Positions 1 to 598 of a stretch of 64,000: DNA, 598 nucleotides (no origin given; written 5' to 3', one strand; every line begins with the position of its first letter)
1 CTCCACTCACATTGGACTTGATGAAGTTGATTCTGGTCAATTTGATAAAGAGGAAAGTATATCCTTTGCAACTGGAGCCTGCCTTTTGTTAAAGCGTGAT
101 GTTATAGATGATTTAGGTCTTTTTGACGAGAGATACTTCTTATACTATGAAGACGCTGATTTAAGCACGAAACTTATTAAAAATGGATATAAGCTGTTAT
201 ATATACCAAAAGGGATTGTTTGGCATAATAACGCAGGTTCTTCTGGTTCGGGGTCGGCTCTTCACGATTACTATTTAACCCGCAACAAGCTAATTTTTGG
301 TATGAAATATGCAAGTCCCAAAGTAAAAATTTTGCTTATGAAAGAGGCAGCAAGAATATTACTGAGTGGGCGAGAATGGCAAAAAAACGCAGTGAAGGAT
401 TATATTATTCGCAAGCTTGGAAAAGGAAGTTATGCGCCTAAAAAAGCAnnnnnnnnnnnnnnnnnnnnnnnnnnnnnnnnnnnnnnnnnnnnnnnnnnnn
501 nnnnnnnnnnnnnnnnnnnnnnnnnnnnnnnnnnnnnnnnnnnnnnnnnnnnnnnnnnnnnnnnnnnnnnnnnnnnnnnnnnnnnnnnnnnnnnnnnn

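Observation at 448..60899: Extreme concentration of glycosylation machinery: about 17 GT-C membrane glycosyltransferases plus about 9 GT2 and about 8 GT4 genes in 60 kb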

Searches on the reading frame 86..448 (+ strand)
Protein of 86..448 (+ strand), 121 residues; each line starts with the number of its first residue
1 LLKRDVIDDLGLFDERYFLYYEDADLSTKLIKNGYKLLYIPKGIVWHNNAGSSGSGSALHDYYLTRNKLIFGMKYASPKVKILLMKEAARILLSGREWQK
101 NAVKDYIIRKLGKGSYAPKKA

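Call 3: search_protein_families(library=pfam, proteins=[window:86-448:+], max_evalue=0.001)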
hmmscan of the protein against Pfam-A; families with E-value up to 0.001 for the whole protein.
window:86-448:+ (121 aa): 0 families

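Call 9: search_protein_families(library=pfam, proteins=[window:86-448:+], max_evalue=10)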
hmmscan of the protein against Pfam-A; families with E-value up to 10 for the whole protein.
window:86-448:+ (121 aa): 2 families
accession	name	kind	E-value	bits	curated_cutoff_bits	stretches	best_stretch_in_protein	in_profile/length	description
PF13632.12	Glyco_trans_2_3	-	0.004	17.4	27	1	1-47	78-123/198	Glycosyl transferase family group 2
PF13641.12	Glyco_tranf_2_3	-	0.017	15.6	27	1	2-50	166-214/230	Glycosyltransferase like family 2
